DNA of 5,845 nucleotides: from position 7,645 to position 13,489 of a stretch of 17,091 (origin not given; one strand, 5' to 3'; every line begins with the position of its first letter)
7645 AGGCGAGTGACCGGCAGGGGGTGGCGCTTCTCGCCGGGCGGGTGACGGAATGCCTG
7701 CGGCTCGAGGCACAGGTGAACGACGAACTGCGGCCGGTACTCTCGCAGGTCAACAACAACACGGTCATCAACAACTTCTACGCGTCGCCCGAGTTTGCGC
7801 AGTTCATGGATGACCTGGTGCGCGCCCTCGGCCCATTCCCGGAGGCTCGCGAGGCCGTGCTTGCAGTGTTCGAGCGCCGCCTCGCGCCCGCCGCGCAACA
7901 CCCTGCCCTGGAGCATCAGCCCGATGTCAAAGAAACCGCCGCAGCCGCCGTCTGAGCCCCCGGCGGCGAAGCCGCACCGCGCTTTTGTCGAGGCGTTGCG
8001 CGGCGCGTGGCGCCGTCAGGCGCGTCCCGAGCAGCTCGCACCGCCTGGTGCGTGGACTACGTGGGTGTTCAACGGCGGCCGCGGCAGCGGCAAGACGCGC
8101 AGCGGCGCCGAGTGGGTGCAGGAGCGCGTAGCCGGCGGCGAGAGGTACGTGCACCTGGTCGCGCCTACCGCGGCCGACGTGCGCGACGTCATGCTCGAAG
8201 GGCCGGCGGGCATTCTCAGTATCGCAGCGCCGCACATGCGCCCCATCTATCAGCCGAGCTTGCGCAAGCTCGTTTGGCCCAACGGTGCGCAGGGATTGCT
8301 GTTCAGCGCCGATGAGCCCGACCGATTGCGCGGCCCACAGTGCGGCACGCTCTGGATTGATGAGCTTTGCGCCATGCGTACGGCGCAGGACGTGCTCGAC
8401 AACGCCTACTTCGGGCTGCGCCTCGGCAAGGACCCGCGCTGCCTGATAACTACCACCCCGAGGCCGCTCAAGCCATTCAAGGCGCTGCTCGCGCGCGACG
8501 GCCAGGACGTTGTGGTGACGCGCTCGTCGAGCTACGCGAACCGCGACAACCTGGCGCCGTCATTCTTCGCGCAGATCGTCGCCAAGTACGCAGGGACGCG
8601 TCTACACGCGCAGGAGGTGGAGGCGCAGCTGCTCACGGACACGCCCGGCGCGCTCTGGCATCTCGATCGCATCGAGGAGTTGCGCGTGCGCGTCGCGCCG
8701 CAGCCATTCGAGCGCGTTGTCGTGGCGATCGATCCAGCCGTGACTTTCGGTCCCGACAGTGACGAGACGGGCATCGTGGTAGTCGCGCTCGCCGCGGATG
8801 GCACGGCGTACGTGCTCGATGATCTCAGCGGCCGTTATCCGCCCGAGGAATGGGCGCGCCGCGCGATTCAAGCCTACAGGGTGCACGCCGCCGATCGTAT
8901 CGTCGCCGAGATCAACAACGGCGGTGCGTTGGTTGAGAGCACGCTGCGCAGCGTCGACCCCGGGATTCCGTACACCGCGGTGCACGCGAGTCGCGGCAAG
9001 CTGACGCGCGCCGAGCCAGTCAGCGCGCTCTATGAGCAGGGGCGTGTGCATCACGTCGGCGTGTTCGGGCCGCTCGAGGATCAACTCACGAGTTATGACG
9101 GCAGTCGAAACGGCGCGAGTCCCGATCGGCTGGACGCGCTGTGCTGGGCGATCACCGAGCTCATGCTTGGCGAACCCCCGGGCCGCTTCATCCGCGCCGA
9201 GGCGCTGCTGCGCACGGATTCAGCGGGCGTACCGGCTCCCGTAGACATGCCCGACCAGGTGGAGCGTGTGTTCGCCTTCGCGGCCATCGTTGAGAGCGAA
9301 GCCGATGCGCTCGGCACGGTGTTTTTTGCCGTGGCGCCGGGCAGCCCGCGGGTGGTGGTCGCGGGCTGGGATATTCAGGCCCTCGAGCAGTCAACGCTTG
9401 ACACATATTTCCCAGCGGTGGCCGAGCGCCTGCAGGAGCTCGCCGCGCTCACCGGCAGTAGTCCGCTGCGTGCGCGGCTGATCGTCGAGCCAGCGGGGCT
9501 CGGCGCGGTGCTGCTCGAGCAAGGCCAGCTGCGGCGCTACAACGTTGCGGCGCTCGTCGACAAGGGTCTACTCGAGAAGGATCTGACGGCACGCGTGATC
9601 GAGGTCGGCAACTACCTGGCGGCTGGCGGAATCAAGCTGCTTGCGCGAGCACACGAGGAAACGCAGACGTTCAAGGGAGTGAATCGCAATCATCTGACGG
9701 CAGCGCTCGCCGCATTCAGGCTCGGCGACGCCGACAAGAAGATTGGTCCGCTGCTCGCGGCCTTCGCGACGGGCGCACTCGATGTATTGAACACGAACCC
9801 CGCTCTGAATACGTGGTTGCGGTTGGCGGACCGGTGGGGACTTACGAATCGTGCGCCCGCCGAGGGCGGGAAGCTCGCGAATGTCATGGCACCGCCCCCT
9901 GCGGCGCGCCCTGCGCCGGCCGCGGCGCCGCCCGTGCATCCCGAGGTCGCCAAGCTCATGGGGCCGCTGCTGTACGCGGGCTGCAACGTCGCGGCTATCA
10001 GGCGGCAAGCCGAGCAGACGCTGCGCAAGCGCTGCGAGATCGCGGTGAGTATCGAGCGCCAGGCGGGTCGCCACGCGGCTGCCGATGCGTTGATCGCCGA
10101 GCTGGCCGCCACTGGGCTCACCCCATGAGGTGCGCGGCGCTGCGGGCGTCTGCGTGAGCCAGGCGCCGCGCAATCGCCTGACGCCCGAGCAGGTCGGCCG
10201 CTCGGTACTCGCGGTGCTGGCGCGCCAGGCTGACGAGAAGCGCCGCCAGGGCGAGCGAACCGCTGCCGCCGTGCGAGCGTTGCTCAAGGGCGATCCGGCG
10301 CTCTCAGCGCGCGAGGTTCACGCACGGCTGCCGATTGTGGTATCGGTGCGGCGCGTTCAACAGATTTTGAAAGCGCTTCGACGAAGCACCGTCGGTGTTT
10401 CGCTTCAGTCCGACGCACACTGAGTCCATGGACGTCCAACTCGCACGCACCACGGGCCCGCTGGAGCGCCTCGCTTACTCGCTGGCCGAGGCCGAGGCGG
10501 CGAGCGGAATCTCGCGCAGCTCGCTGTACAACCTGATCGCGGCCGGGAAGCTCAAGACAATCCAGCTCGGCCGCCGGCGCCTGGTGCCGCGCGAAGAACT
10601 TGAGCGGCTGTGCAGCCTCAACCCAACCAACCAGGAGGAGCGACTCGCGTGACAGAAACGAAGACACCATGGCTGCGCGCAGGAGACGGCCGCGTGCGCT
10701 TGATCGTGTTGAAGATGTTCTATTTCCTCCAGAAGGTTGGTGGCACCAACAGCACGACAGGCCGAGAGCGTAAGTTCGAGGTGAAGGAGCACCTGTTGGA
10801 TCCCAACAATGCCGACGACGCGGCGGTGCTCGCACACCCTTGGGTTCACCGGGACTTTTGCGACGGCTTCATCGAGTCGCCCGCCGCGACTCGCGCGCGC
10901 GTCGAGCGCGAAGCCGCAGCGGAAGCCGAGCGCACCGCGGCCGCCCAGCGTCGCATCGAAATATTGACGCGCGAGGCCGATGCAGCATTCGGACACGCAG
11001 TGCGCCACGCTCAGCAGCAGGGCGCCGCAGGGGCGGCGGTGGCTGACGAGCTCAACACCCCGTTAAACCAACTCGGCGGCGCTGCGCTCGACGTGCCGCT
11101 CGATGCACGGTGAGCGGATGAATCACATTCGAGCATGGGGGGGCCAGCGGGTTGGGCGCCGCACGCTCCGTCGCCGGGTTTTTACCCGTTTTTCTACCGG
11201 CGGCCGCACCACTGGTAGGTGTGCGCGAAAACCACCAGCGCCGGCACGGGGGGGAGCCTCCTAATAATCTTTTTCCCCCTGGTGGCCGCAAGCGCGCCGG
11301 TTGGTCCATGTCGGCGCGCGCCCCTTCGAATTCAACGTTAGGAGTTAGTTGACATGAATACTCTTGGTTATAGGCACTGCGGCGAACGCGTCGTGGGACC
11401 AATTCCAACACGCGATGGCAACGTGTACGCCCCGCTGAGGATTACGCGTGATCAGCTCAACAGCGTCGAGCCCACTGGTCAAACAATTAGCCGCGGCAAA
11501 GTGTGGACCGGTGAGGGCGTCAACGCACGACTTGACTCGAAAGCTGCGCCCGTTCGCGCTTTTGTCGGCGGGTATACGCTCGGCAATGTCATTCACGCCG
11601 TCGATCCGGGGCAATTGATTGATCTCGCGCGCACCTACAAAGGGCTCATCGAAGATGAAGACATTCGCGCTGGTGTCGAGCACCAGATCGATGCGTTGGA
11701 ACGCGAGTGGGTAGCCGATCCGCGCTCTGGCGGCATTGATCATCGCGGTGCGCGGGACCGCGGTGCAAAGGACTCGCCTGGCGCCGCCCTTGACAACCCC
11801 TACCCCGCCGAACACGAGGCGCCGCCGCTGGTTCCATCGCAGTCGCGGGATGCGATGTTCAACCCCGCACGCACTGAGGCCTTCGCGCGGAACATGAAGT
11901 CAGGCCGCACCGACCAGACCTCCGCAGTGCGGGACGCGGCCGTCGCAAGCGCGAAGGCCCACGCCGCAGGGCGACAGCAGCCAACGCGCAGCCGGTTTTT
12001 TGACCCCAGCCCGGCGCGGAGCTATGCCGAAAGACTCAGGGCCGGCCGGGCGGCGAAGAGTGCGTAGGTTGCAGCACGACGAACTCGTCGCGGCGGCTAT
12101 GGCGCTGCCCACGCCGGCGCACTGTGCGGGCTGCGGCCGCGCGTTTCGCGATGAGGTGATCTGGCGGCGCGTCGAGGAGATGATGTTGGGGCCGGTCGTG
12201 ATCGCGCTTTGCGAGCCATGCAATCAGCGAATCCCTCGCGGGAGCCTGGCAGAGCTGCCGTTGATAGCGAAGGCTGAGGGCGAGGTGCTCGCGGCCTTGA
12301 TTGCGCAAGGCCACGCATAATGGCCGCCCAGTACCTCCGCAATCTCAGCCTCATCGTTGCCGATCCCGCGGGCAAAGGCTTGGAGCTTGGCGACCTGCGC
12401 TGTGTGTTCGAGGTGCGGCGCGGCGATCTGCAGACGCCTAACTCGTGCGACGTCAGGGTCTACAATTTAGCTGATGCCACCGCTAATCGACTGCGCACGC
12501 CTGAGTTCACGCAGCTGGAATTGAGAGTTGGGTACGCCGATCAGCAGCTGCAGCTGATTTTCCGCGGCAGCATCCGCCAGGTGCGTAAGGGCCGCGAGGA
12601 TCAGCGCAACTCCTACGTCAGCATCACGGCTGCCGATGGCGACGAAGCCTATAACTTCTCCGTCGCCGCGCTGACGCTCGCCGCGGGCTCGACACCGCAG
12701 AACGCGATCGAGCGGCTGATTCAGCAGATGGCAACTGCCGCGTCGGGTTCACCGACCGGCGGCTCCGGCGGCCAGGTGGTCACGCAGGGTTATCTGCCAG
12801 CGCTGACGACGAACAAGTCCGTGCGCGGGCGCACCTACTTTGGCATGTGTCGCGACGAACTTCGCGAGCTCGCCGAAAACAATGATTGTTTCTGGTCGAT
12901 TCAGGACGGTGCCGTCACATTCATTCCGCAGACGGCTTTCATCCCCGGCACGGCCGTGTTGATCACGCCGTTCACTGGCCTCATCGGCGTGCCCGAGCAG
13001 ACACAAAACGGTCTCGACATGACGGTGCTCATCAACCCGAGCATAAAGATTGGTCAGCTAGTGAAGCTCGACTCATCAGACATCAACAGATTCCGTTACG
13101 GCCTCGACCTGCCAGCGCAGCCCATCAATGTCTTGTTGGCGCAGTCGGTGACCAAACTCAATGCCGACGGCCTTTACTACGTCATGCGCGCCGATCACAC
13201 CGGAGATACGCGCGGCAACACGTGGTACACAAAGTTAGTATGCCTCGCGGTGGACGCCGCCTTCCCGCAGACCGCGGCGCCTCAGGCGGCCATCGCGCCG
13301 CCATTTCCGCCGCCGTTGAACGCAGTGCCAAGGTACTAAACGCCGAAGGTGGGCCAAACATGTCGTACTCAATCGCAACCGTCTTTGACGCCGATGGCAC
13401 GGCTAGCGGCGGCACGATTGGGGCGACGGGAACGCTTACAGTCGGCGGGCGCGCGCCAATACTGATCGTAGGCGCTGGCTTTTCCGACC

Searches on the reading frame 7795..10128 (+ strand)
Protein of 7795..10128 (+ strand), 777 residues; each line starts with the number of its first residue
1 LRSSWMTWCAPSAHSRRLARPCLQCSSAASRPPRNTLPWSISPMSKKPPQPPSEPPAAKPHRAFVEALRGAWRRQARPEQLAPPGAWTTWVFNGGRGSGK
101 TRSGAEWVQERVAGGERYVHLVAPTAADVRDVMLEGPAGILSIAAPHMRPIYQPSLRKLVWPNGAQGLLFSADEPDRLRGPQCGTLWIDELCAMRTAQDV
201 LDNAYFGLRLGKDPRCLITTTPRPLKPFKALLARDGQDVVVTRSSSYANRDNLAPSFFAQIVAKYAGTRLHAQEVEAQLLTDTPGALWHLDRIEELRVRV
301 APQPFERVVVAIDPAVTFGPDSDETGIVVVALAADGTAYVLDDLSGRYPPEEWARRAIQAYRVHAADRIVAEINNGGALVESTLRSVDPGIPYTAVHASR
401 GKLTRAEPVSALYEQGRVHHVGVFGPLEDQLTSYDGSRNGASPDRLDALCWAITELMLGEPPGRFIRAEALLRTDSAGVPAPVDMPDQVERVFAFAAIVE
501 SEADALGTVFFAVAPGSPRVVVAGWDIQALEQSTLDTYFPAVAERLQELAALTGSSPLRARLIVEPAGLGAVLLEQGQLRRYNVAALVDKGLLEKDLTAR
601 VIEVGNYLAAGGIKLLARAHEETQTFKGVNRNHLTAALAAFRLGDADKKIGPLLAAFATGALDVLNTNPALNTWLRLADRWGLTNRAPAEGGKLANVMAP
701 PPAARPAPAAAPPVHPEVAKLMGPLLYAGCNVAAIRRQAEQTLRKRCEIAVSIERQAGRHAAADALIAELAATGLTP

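Call 7: search_protein_families(library=pfam, proteins=[window:7795-10128:+], max_evalue=0.01)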
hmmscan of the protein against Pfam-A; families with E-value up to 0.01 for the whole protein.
window:7795-10128:+ (777 aa): 2 families
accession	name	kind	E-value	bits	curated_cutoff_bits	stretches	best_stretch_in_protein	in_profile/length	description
PF03237.21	Terminase_6N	-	1.3e-25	90.7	22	1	92-293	2-213/215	Terminase large subunit, T4likevirus-type, N-terminal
PF17289.8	Terminase_6C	-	2.7e-17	63.6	22.6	1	311-454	2-153/155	Terminase RNaseH-like domain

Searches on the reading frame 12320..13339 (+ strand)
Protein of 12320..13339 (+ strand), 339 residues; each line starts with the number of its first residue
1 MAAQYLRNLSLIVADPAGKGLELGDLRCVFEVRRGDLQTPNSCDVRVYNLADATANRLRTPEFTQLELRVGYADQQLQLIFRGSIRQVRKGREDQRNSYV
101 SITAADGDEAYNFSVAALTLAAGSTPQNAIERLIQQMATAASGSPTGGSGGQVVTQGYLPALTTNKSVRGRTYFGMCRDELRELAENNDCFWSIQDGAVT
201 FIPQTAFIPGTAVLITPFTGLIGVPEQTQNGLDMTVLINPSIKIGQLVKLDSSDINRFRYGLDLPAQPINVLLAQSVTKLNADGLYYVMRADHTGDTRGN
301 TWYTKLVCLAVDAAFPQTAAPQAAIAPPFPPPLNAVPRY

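Call 47: search_protein_families(library=pfam, proteins=[window:12320-13339:+], max_evalue=0.01)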
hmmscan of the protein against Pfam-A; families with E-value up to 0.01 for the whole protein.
window:12320-13339:+ (339 aa): 1 family
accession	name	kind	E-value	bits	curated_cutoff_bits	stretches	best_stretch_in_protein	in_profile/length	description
PF22759.1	E217_GP41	-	3.8e-09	36.6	27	1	215-253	210-248/279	Baseplate hub gp41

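Call 48: search_protein_families(library=phrogs, proteins=[window:12320-13339:+], max_evalue=0.001)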
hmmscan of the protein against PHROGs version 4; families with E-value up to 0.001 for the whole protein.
window:12320-13339:+ (339 aa): 3 families
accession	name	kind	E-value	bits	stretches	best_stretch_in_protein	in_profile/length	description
phrog_196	-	tail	1.2e-68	233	1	1-317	81-367/536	baseplate hub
phrog_20677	-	unknown function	4.7e-38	132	2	7-256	164-400/631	-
phrog_23564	-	unknown function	7.8e-13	49.6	1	169-254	8-93/155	-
